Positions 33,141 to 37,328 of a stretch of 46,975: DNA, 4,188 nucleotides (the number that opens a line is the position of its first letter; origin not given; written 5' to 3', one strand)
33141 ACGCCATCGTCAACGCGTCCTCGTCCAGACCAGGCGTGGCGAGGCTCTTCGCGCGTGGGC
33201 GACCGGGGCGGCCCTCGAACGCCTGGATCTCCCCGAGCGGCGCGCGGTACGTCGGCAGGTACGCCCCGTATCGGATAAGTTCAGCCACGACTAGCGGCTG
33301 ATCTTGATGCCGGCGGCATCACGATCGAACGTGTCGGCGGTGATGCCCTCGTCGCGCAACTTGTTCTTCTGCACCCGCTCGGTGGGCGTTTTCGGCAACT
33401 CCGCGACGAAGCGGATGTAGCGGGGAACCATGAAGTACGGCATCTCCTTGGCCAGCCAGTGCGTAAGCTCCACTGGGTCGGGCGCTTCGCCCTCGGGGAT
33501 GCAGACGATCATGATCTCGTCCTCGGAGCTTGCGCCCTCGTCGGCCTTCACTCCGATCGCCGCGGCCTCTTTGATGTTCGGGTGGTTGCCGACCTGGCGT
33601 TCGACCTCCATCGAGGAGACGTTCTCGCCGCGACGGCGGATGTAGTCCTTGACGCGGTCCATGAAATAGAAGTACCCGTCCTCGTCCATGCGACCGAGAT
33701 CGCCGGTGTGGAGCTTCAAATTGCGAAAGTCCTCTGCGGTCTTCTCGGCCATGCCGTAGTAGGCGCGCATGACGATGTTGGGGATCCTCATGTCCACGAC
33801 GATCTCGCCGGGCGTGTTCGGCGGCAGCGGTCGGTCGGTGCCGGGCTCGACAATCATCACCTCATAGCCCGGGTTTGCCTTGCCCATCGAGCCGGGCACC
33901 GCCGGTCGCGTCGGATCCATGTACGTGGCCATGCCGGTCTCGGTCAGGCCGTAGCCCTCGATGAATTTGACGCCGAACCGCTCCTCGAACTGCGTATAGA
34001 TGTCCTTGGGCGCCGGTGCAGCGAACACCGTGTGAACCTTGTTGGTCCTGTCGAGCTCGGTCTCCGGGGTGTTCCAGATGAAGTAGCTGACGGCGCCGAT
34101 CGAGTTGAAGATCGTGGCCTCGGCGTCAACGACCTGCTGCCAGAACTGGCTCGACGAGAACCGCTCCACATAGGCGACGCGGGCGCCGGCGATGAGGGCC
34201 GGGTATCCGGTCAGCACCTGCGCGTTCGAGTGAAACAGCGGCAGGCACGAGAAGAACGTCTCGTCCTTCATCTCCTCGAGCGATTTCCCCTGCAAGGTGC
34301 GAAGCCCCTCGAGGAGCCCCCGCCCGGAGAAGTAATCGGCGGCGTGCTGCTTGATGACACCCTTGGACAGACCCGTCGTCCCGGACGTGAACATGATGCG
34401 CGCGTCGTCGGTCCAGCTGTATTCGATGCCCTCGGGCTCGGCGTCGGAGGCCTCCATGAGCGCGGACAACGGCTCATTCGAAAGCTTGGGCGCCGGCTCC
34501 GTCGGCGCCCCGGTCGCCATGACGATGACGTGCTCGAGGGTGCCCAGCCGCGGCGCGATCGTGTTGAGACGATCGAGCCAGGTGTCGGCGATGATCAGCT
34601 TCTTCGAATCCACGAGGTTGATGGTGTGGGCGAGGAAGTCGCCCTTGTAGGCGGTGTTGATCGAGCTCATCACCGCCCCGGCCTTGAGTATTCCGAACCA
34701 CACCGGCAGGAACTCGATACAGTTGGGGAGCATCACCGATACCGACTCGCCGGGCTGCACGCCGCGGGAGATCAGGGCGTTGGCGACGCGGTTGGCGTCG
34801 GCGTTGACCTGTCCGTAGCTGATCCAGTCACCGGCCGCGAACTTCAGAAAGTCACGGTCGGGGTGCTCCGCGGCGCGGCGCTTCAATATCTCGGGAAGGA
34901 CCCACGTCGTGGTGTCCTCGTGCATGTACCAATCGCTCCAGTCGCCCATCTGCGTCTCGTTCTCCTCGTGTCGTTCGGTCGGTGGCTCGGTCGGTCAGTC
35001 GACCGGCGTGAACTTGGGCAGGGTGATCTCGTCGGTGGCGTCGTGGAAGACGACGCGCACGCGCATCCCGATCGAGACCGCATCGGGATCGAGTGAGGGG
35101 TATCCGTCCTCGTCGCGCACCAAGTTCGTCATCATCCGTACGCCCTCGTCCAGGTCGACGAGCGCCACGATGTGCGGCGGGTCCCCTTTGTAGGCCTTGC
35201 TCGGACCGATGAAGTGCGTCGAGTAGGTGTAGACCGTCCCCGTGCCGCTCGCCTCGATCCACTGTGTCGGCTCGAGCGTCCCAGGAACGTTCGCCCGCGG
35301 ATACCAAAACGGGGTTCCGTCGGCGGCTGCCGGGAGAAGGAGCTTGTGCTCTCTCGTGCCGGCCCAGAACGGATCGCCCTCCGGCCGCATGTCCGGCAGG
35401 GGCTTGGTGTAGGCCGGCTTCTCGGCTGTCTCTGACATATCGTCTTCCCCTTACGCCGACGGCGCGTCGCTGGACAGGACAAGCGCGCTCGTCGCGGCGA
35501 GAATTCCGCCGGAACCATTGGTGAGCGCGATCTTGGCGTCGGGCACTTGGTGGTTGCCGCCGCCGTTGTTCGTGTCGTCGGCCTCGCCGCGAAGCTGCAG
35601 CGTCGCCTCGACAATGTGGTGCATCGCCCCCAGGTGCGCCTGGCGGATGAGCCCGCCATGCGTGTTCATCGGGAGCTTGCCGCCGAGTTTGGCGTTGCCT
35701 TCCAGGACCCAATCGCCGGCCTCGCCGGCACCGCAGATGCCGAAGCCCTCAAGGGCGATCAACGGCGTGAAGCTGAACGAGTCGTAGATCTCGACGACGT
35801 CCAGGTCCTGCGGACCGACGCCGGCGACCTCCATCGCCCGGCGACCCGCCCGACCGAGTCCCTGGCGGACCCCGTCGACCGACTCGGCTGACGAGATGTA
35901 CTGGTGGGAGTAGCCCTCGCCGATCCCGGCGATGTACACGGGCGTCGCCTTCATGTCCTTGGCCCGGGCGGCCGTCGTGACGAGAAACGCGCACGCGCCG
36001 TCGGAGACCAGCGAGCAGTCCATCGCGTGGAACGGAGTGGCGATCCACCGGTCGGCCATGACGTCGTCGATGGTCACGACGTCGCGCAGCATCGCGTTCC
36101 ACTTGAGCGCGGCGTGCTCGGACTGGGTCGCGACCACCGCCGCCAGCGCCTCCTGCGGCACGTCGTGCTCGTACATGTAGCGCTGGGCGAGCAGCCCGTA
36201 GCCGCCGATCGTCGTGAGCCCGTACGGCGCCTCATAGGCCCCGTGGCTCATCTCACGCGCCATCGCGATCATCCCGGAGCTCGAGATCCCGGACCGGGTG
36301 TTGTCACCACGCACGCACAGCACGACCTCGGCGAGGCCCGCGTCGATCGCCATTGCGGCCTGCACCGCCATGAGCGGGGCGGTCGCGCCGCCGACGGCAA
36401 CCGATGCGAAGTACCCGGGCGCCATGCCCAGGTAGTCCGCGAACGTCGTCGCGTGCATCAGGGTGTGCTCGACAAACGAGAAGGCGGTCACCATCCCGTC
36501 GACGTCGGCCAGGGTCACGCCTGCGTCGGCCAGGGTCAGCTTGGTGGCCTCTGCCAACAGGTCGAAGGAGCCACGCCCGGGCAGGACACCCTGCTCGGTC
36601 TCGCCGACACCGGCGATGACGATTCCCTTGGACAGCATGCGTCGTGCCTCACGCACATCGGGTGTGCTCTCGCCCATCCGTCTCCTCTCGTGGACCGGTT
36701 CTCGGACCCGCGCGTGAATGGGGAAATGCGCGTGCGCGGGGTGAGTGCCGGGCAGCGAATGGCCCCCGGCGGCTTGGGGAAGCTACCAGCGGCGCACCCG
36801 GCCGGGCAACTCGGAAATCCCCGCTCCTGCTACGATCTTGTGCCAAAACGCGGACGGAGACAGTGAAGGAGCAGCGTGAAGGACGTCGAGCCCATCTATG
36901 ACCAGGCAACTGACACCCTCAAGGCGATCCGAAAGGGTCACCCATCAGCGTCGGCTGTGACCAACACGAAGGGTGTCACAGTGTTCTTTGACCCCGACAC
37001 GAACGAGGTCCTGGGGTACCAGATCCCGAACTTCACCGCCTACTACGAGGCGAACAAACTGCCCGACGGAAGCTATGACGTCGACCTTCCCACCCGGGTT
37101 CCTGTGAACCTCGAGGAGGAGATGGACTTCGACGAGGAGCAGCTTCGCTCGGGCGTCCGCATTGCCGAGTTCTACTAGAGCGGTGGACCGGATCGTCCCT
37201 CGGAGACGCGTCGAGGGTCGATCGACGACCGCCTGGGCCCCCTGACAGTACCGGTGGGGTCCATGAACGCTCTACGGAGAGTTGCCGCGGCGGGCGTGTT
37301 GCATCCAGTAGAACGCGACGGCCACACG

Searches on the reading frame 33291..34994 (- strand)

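Call 5: search_protein_families(library=pfam, proteins=[window:33291-34994:-], max_evalue=0.01)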
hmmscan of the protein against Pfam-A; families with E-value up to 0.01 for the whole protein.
window:33291-34994:- (567 aa): 2 families
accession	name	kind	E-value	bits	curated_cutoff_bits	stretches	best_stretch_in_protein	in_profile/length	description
PF00501.34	AMP-binding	-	7.3e-69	232.8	29.9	1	38-413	2-384/384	AMP-binding enzyme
PF13193.12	AMP-binding_C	-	3.1e-11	44.5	24.5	1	463-538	1-74/76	AMP-binding enzyme C-terminal domain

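Call 6: search_protein_families(library=ncbifam, proteins=[window:33291-34994:-], max_evalue=0.01)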
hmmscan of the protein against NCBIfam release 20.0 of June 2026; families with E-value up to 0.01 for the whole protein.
window:33291-34994:- (567 aa): 104 families (the best 25 are shown)
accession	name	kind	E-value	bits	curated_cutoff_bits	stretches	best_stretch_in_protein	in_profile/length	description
NF004808.0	PRK06155.1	equivalog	1.9e-141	472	722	1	29-567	19-539/542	ATP-dependent acyl-CoA ligase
NF004837.0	PRK06187.1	subfamily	2.5e-101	339.5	476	1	28-549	5-521/531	long-chain-fatty-acid--CoA ligase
NF006134.1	PRK08279.1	equivalog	1.1e-86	291.7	625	2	23-357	36-363/605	long-chain-acyl-CoA synthetase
NF005947.1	PRK08008.1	equivalog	8.2e-80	268.8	651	1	58-546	38-517/518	crotonobetaine/carnitine-CoA ligase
NF006181.0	PRK08314.1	subfamily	4e-69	233.4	705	1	33-550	26-554/563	long-chain-fatty-acid--CoA ligase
NF006182.0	PRK08316.1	subfamily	1.9e-67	227.9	663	1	25-549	5-516/523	fatty acyl-CoA synthetase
NF005702.0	PRK07514.1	subfamily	3.7e-66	223.5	558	1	35-549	7-499/506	malonyl-CoA synthase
NF038342.1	FACL_FadD6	exception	5.5e-64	216.5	975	2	29-352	38-339/584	long-chain-acyl-CoA synthetase FadD6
NF004114.0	PRK05605.1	equivalog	9e-61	205.9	766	2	187-549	213-568/575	long-chain-fatty-acid--CoA ligase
NF006020.0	PRK08162.1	subfamily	1.5e-60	205.1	677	1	37-549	25-537/545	acyl-CoA synthetase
NF005714.0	PRK07529.1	subfamily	2.2e-58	198.1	632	1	35-552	34-578/640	acyl-CoA synthetase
NF004822.0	PRK06178.1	equivalog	2.5e-58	198.1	782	1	32-548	38-565/571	acyl-CoA synthetase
NF052587.1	SterCoASynCasI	equivalog_domain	1.7e-57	195.2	900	1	48-552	19-510/550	steroid-22-oyl-CoA synthetase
NF009233.0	PRK12583.1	subfamily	5.4e-56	190.1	832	1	32-552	19-552/558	fatty acid CoA ligase family protein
NF004758.0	PRK06087.1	equivalog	1.2e-54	185.6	736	1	33-549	26-534/548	medium-chain fatty-acid--CoA ligase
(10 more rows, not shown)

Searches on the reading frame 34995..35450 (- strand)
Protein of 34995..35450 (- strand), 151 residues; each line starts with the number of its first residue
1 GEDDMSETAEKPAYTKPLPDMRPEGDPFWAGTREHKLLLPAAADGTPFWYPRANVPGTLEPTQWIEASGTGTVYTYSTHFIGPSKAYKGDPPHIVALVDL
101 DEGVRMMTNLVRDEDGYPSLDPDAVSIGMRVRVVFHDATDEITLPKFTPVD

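Call 5: search_protein_families(library=pfam, proteins=[window:34995-35450:-], max_evalue=0.01)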
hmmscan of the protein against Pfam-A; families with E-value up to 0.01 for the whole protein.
window:34995-35450:- (151 aa): 1 family
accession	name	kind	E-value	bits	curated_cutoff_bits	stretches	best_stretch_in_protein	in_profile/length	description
PF01796.24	OB_ChsH2_C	-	1.7e-20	73.1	27.1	1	64-136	1-65/65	ChsH2, C-terminal OB-fold domain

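Call 6: search_protein_families(library=ncbifam, proteins=[window:34995-35450:-], max_evalue=0.01)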
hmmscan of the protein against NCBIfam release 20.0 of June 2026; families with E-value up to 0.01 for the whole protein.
window:34995-35450:- (151 aa): 1 family
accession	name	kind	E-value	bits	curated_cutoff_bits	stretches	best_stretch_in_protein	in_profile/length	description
NF053627.1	BnzsclthlBbsAGT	equivalog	0.0015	18.6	250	1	65-121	66-119/145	benzoylsuccinyl-CoA thiolase subunit BbsA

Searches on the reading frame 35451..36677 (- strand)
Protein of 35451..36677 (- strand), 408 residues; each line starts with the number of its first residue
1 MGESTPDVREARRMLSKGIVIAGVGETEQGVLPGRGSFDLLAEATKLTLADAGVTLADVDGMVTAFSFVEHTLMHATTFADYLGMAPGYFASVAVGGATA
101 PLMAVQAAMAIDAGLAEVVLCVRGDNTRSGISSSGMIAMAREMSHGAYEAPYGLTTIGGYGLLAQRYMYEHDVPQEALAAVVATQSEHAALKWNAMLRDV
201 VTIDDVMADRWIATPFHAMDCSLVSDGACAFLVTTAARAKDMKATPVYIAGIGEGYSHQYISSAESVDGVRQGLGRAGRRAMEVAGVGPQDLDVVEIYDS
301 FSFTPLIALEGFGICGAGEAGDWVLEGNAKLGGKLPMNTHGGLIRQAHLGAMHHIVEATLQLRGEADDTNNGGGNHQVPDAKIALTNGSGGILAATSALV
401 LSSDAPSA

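Call 5: search_protein_families(library=pfam, proteins=[window:35451-36677:-], max_evalue=0.01)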
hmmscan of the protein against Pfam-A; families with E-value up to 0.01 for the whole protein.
window:35451-36677:- (408 aa): 2 families
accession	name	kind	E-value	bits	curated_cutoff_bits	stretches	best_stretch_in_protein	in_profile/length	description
PF22691.2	Thiolase_C_1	-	1.7e-38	132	28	1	253-402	1-143/144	Thiolase C-terminal domain-like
PF02803.24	Thiolase_C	-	0.0087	16.1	27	0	270-313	20-63/123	Thiolase, C-terminal domain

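Call 6: search_protein_families(library=ncbifam, proteins=[window:35451-36677:-], max_evalue=0.01)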
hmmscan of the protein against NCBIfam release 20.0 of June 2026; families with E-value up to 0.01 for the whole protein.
window:35451-36677:- (408 aa): 25 families
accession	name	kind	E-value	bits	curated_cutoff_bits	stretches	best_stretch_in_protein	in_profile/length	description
NF004811.0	PRK06158.1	subfamily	1.4e-81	274.4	421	1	18-404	9-381/384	acetyl-CoA acetyltransferase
NF005892.0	PRK07855.1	subfamily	3.3e-70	236.9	469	1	14-402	3-388/390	lipid-transfer protein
NF006010.0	PRK08142.1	subfamily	3.8e-68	230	462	1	20-397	8-378/388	thiolase domain-containing protein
NF004720.0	PRK06064.1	subfamily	7e-59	199.5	420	1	18-397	3-381/389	thiolase domain-containing protein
NF053570.1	AcCoTHIOL_METTL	equivalog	7.6e-49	166.5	600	1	19-402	4-382/385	acetyl-CoA acetyltransferase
NF009228.0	PRK12578.1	subfamily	2.8e-41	141.4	485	1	19-369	5-359/387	thiolase domain-containing protein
NF006102.0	PRK08256.1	subfamily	1.2e-38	133.3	436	1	18-388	4-378/394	lipid-transfer protein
NF004810.0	PRK06157.1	equivalog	2.1e-38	132.5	403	1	15-394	5-386/400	acetyl-CoA acetyltransferase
NF004715.0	PRK06059.1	equivalog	4.7e-37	127.9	424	1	17-401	4-397/399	lipid-transfer protein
NF004982.0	PRK06365.1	equivalog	2.5e-36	125.7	695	2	39-256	39-257/430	thiolase domain-containing protein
NF006180.0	PRK08313.1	subfamily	3.3e-34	118.4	514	1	19-406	6-387/389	thiolase domain-containing protein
NF053628.1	BnzsclthlBbsBGT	equivalog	1.7e-32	112.7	750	1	15-397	3-376/389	benzoylsuccinyl-CoA thiolase subunit BbsB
NF005704.0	PRK07516.1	subfamily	8.4e-32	110.6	412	1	19-398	4-382/389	thiolase domain-containing protein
NF004721.0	PRK06065.1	equivalog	1.3e-31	109.9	455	1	39-367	32-363/393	thiolase domain-containing protein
NF004722.0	PRK06066.1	equivalog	3.9e-25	88.7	516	1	104-372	92-361/385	thiolase domain-containing protein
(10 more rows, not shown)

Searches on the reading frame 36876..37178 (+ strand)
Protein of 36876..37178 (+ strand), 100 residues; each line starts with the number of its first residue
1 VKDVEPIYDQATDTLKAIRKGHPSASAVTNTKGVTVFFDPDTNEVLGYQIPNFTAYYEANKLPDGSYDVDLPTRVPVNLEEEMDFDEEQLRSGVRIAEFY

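Call 5: search_protein_families(library=pfam, proteins=[window:36876-37178:+], max_evalue=0.01)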
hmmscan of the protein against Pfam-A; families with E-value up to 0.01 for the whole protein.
window:36876-37178:+ (100 aa): 0 families

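Call 6: search_protein_families(library=ncbifam, proteins=[window:36876-37178:+], max_evalue=0.01)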
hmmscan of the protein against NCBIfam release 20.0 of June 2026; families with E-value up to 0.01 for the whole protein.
window:36876-37178:+ (100 aa): 0 families

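Call 39: search_protein_families(library=pfam, proteins=[window:36876-37178:+], max_evalue=10)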
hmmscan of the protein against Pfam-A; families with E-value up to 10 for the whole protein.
window:36876-37178:+ (100 aa): 1 family
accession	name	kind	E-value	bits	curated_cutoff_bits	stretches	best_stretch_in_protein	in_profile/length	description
PF23959.1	DUF7288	-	0.079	13.8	27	1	11-40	115-144/184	Family of unknown function (DUF7288)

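Call 91: search_protein_families(library=padloc, proteins=[window:36876-37178:+], max_evalue=0.01)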
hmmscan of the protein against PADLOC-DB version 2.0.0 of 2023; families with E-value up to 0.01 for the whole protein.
window:36876-37178:+ (100 aa): 0 families
